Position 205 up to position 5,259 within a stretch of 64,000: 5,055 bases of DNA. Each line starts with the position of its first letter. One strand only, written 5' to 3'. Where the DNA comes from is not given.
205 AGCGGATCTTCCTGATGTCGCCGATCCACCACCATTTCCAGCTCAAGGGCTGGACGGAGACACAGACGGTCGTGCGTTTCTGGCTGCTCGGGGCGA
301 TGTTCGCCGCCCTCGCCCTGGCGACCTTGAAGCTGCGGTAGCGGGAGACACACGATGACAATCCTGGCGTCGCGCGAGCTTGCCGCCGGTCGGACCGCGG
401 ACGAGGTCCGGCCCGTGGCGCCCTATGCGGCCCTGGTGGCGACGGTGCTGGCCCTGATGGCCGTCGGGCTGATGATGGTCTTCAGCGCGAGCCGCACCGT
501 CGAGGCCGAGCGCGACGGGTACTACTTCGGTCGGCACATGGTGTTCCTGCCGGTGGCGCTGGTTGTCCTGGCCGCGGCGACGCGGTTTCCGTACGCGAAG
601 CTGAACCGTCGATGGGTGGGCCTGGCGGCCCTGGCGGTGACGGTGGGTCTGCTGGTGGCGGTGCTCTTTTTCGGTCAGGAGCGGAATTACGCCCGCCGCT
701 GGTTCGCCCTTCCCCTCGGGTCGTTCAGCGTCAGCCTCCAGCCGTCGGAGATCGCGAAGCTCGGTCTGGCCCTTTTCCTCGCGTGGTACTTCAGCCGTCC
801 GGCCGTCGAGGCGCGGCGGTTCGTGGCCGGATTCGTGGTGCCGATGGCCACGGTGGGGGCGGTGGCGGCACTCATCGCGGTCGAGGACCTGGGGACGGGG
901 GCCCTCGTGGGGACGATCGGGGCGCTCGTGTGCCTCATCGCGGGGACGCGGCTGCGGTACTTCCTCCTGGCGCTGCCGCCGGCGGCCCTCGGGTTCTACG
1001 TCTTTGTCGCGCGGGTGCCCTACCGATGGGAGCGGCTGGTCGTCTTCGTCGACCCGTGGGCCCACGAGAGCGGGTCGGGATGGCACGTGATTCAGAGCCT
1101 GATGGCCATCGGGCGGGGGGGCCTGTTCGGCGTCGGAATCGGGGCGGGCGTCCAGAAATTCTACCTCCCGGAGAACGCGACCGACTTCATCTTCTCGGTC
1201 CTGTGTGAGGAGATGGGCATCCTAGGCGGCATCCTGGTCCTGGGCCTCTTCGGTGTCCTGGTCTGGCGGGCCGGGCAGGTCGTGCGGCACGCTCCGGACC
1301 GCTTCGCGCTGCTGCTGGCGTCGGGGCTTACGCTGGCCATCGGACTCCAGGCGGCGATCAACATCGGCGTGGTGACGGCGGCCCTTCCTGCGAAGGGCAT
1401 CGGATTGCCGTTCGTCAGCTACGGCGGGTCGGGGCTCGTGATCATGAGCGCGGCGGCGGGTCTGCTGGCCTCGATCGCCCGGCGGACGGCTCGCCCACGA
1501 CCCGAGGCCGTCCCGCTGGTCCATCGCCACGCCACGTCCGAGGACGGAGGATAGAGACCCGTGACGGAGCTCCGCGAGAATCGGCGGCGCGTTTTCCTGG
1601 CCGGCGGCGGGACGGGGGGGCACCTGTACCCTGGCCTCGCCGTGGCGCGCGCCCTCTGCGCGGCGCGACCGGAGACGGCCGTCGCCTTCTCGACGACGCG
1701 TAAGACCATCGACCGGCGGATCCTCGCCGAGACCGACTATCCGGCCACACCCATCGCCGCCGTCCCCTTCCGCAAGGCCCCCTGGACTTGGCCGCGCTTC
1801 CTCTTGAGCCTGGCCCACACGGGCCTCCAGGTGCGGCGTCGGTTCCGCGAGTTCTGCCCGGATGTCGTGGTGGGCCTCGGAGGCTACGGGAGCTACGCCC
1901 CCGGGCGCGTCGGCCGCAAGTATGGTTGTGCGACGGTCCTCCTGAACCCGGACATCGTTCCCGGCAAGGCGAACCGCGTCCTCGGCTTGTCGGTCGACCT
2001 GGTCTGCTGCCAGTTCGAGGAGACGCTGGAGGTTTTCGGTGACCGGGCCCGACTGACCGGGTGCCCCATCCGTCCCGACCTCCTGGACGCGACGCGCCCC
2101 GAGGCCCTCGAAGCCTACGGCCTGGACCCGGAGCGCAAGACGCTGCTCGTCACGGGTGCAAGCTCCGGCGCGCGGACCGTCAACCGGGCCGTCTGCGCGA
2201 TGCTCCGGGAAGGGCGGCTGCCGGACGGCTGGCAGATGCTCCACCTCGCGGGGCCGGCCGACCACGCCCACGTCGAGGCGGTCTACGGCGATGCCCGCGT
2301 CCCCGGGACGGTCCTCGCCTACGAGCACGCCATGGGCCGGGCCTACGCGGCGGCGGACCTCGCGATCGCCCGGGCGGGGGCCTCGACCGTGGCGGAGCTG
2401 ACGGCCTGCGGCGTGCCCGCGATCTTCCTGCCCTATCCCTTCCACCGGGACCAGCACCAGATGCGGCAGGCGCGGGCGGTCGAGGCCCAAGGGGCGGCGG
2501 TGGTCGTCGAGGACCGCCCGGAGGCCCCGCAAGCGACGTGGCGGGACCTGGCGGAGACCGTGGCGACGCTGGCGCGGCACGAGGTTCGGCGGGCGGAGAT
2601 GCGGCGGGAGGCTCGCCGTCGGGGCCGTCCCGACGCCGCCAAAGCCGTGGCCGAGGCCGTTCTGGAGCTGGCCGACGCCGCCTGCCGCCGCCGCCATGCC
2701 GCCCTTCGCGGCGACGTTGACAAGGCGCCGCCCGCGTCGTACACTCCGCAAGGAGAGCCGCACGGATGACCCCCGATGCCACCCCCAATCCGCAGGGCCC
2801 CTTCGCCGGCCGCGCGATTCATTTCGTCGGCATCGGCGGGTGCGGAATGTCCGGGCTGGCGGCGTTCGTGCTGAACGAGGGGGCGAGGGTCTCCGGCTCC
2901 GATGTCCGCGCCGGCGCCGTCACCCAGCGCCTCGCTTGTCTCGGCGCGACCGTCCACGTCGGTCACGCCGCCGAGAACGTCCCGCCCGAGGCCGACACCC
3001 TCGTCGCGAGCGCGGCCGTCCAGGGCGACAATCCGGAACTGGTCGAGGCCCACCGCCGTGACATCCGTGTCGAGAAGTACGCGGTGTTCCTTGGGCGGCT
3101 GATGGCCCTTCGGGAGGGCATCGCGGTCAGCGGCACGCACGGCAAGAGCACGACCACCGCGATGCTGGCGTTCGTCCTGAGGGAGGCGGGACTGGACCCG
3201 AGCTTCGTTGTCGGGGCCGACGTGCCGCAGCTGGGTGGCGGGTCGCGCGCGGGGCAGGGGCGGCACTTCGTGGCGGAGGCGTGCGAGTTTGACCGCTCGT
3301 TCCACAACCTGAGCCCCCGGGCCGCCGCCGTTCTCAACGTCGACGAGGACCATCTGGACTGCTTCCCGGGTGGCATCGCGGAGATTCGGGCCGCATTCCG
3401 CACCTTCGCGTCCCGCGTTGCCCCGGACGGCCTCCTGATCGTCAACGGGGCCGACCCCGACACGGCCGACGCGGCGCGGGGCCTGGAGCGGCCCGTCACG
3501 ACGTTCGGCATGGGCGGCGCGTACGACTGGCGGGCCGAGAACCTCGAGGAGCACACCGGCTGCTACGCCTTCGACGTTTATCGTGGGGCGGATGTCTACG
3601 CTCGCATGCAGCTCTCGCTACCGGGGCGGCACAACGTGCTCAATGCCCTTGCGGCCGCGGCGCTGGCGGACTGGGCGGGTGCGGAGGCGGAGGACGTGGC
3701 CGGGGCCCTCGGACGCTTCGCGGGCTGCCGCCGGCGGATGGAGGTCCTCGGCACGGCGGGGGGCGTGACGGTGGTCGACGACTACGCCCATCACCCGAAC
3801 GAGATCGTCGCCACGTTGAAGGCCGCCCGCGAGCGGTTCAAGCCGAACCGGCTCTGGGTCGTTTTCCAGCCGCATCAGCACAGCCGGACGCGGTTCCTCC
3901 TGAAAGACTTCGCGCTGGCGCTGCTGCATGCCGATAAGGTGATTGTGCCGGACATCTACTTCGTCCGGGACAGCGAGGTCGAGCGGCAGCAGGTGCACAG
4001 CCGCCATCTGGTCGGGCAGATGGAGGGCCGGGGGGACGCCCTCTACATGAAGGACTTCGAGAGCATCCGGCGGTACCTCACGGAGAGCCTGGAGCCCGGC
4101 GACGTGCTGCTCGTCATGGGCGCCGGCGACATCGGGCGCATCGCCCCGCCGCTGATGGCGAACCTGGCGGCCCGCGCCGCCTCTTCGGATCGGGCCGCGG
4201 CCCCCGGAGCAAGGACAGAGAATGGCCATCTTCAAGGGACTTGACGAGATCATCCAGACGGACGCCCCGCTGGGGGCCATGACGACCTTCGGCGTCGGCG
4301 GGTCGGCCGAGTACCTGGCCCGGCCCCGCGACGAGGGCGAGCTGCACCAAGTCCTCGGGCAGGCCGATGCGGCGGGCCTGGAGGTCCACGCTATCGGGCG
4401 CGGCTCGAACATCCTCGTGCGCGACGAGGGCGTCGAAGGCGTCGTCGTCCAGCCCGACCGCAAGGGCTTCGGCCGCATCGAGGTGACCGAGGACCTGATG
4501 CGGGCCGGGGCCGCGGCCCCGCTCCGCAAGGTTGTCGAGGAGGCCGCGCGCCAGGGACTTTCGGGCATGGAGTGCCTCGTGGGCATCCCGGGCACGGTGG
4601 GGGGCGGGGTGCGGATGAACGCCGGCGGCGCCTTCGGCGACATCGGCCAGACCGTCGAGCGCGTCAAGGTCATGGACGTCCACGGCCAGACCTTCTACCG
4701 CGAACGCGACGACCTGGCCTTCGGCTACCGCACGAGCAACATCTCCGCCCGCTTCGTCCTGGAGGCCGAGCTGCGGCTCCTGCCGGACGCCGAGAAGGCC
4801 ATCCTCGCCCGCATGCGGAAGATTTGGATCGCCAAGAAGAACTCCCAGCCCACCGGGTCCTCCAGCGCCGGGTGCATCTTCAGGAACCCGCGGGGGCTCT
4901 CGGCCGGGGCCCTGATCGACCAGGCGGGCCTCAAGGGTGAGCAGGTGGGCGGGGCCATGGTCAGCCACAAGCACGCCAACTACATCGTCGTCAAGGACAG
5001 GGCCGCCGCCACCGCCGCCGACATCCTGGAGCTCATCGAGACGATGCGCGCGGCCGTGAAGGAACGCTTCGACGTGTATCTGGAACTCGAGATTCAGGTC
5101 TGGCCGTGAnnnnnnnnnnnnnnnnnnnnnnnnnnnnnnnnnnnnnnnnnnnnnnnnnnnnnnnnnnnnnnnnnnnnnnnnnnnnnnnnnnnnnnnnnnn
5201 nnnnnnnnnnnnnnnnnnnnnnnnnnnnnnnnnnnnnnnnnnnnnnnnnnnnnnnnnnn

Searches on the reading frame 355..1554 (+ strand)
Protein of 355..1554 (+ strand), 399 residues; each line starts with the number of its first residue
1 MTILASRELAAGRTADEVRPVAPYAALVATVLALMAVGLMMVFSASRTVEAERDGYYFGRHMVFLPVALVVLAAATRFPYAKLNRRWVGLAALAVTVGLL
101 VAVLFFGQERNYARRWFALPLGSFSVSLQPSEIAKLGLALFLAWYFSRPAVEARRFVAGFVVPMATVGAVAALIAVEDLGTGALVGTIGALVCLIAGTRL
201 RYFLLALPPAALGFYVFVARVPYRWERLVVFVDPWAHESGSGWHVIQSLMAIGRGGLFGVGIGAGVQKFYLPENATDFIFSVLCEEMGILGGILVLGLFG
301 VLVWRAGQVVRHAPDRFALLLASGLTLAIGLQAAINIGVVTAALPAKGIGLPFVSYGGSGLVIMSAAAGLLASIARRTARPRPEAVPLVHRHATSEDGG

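Call 58: search_protein_families(library=pfam, proteins=[window:355-1554:+], max_evalue=0.001)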
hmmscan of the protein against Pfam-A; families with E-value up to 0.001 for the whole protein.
window:355-1554:+ (399 aa): 1 family
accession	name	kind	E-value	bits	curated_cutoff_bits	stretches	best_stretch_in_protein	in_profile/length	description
PF01098.24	FTSW_RODA_SPOVE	-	6.1e-87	292.3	26.4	1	27-378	4-354/356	Cell cycle protein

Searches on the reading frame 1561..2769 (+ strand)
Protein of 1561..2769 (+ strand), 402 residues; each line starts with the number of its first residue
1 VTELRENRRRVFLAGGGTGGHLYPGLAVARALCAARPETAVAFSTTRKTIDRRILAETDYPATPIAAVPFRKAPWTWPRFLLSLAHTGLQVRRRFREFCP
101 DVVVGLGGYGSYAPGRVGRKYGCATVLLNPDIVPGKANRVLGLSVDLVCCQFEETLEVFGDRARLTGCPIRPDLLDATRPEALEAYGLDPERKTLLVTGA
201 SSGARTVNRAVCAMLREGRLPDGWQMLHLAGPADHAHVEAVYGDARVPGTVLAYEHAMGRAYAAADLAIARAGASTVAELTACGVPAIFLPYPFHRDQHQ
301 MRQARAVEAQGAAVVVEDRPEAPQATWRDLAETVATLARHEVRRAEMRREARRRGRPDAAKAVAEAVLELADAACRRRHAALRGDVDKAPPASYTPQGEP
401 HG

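Call 58: search_protein_families(library=pfam, proteins=[window:1561-2769:+], max_evalue=0.001)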
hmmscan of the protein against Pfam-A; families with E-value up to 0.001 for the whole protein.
window:1561-2769:+ (402 aa): 2 families
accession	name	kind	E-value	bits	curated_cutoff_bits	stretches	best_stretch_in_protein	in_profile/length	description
PF04101.22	Glyco_tran_28_C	-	1.3e-28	100.6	22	1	194-362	1-165/166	Glycosyltransferase family 28 C-terminal domain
PF03033.26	Glyco_transf_28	-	6.3e-15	55.9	26.2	1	11-142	1-131/139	Glycosyltransferase family 28 N-terminal domain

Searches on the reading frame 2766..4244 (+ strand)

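Call 58: search_protein_families(library=pfam, proteins=[window:2766-4244:+], max_evalue=0.001)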
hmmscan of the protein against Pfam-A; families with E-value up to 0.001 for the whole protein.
window:2766-4244:+ (492 aa): 3 families
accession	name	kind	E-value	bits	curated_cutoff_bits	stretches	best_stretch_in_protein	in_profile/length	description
PF01225.30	Mur_ligase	-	8.8e-28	97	21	1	18-115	2-93/95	Mur ligase family, catalytic domain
PF08245.18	Mur_ligase_M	-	3.9e-25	89.4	24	1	121-301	1-200/200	Mur ligase middle domain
PF02875.26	Mur_ligase_C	-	2.7e-23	83.6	28.4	1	323-454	1-127/127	Mur ligase, glutamate ligase domain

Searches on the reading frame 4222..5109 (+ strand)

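Call 58: search_protein_families(library=pfam, proteins=[window:4222-5109:+], max_evalue=0.001)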
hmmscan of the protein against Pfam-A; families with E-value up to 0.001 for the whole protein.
window:4222-5109:+ (295 aa): 2 families
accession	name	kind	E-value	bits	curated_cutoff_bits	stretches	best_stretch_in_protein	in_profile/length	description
PF02873.21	MurB_C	-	4.7e-31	107.3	27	1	194-293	2-98/99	UDP-N-acetylenolpyruvoylglucosamine reductase, C-terminal domain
PF01565.28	FAD_binding_4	-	1.1e-16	61.2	26.4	1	30-156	2-134/139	FAD binding domain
